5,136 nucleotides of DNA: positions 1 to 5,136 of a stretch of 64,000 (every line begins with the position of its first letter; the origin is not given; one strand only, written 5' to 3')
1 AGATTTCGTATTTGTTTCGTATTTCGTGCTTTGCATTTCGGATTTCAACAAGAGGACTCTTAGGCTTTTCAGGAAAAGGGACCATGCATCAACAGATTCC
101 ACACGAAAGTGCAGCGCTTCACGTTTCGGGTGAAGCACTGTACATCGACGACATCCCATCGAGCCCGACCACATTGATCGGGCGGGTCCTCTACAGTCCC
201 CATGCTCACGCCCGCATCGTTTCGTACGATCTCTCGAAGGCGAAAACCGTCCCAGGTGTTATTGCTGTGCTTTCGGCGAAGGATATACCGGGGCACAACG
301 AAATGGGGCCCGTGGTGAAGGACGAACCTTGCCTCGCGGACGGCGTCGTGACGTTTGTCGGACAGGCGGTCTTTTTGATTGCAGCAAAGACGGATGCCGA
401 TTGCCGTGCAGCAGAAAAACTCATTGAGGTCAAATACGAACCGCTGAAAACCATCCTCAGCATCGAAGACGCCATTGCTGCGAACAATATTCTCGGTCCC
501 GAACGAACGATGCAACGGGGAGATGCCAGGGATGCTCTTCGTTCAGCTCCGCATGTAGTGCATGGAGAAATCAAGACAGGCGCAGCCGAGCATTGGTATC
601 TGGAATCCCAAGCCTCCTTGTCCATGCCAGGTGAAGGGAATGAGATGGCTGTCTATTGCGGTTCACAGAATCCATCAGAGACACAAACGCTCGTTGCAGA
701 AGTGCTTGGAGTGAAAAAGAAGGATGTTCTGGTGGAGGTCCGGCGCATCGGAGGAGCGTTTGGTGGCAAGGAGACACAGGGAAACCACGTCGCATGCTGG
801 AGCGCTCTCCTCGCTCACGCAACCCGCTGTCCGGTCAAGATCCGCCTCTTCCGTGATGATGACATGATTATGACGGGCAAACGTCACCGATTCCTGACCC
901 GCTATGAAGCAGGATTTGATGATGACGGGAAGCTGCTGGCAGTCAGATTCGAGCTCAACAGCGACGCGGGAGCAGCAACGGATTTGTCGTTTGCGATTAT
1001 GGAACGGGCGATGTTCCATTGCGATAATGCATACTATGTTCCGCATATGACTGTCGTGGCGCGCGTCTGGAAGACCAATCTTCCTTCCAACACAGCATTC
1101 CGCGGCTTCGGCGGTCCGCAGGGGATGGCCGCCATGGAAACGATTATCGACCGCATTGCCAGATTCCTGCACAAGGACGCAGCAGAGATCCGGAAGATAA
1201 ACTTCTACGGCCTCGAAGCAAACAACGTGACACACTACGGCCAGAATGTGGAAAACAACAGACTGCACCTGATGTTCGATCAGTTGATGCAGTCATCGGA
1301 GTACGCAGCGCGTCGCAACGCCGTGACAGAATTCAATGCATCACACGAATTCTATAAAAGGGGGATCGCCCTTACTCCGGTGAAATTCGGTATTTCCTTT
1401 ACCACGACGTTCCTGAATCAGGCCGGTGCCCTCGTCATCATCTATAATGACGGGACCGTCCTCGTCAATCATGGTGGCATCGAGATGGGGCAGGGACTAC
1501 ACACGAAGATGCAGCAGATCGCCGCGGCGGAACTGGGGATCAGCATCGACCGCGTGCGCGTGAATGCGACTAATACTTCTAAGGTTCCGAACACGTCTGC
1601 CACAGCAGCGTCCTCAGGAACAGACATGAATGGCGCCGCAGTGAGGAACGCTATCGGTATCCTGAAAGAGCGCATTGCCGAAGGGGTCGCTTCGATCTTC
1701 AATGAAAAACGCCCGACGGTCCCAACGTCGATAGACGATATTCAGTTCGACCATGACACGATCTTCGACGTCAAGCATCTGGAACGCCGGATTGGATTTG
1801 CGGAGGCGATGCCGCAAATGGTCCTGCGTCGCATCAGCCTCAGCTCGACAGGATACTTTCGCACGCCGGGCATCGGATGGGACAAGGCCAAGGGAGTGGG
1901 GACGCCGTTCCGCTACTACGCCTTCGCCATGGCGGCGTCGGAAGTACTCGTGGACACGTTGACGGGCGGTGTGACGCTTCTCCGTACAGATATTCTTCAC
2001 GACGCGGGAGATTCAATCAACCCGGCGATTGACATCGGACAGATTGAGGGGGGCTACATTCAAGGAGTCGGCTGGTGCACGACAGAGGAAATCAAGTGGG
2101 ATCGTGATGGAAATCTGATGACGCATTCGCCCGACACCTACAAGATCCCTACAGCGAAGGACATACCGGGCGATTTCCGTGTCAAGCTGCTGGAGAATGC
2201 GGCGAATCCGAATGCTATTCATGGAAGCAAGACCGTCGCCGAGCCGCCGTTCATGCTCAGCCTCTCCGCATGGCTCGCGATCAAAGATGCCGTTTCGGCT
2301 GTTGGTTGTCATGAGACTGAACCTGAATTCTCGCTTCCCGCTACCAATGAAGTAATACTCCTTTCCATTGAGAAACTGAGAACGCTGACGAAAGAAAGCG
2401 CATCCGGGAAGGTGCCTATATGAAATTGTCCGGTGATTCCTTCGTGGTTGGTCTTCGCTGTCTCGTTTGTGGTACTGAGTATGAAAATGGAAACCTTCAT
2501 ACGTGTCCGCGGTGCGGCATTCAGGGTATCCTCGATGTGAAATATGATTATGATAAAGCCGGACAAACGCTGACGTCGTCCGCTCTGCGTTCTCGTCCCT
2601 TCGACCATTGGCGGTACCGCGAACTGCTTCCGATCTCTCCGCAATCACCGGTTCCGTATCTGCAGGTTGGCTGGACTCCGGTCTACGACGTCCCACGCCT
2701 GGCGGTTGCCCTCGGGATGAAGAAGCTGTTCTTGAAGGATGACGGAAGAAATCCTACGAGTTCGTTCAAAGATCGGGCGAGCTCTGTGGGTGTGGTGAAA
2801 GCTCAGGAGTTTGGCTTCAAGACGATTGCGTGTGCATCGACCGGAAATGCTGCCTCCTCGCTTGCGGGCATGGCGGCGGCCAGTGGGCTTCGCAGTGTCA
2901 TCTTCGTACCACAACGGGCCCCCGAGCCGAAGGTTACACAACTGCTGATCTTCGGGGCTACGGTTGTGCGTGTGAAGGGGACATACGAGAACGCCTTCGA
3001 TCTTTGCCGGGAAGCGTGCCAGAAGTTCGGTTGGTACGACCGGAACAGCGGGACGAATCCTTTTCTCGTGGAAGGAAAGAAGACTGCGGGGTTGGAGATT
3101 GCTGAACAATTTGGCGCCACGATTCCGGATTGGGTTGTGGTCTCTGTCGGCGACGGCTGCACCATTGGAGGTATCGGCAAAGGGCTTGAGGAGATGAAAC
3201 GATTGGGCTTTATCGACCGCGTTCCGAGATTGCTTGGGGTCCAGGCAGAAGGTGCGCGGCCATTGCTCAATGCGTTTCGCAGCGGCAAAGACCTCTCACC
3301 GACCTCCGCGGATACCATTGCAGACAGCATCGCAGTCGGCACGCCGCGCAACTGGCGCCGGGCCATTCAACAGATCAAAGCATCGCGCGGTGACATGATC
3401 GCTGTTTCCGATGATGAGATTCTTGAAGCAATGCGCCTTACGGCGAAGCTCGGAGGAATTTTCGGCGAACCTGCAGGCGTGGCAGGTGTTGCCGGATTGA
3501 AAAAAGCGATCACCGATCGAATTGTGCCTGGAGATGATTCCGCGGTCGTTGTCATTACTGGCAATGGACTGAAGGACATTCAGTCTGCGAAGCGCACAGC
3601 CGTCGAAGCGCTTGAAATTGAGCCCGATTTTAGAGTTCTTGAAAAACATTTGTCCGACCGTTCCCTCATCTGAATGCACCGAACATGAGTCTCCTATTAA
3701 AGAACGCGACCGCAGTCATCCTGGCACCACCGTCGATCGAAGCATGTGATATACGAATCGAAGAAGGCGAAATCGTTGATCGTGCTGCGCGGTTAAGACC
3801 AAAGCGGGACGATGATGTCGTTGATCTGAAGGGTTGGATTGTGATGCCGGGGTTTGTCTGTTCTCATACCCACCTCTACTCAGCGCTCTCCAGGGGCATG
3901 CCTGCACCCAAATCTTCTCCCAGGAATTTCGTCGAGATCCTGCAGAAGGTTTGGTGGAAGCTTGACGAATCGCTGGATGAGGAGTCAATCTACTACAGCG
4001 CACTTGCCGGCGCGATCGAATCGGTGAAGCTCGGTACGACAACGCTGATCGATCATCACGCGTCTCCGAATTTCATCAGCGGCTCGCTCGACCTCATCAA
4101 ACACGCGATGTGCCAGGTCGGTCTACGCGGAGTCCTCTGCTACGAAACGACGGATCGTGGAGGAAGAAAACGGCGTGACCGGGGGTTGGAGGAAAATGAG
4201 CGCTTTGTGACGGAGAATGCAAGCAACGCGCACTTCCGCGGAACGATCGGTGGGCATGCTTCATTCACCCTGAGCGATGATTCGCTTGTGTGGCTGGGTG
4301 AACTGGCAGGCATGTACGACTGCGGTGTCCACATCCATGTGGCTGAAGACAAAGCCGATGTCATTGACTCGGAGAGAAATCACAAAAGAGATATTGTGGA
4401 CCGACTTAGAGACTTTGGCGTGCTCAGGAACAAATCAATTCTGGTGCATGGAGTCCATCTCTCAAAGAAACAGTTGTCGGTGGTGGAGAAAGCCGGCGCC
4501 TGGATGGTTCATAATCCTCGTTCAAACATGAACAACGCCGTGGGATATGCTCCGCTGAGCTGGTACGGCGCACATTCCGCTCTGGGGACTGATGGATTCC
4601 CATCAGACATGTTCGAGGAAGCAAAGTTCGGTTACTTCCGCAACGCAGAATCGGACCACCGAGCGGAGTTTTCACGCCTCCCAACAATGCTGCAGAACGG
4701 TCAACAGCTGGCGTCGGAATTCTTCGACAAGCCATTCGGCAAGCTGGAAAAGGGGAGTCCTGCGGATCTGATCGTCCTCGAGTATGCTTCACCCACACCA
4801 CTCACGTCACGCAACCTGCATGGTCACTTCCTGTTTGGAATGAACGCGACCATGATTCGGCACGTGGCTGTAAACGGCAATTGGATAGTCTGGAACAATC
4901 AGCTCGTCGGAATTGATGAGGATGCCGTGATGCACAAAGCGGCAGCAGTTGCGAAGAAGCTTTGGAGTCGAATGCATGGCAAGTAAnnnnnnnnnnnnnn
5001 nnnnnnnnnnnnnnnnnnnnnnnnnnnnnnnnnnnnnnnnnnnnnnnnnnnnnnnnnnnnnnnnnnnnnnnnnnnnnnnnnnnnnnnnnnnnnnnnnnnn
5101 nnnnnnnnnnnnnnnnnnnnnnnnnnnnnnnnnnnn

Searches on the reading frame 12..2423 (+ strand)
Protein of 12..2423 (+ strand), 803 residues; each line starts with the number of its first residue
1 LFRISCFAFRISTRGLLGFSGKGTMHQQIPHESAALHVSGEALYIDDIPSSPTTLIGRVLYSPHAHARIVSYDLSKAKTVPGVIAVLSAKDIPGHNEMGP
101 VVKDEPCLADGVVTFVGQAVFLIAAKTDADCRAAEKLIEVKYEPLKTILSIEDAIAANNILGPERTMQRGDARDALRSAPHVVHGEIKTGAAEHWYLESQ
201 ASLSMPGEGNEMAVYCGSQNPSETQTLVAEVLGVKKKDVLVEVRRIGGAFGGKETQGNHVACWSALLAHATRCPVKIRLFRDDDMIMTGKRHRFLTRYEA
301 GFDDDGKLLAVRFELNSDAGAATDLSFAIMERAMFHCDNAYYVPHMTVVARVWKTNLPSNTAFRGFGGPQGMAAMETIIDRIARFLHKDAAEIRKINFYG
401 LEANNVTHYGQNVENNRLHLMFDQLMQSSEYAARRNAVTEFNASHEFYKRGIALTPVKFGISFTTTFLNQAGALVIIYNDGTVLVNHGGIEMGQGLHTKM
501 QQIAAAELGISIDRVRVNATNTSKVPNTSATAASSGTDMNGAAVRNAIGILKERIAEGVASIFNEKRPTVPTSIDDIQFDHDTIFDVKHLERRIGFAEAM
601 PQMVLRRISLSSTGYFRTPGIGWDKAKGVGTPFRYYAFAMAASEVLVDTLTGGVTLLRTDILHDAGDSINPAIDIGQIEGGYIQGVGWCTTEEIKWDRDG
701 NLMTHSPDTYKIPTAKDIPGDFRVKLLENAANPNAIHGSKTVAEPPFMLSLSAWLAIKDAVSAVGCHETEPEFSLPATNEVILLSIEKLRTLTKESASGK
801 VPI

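Call 11: search_protein_families(library=pfam, proteins=[window:12-2423:+])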
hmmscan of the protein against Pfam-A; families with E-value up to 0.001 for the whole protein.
window:12-2423:+ (803 aa): 3 families
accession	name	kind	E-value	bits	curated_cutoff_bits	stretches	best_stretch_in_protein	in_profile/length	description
PF20256.3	MoCoBD_2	-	1.1e-93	314.3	27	1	425-719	2-283/283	Molybdopterin cofactor-binding domain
PF02738.23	MoCoBD_1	-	1.7e-81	273.4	27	1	158-398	7-244/244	Molybdopterin cofactor-binding domain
PF01315.27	Ald_Xan_dh_C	-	1.2e-28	100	31.3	1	39-146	1-110/110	Aldehyde oxidase and xanthine dehydrogenase, a/b hammerhead domain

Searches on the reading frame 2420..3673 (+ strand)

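Call 11: search_protein_families(library=pfam, proteins=[window:2420-3673:+])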
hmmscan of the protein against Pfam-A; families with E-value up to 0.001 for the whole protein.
window:2420-3673:+ (417 aa): 1 family
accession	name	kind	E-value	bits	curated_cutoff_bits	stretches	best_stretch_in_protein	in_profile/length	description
PF00291.31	PALP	-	1.2e-77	261.6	35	1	82-381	4-295/295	Pyridoxal-phosphate dependent enzyme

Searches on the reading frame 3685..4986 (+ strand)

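Call 11: search_protein_families(library=pfam, proteins=[window:3685-4986:+])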
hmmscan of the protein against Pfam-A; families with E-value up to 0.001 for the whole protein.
window:3685-4986:+ (433 aa): 2 families
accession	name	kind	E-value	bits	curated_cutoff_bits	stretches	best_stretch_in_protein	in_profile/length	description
PF01979.26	Amidohydro_1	-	1.1e-37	130.5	25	1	52-400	1-344/345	Amidohydrolase family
PF07969.17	Amidohydro_3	-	1.2e-07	32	29.7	1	44-89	1-48/472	Amidohydrolase family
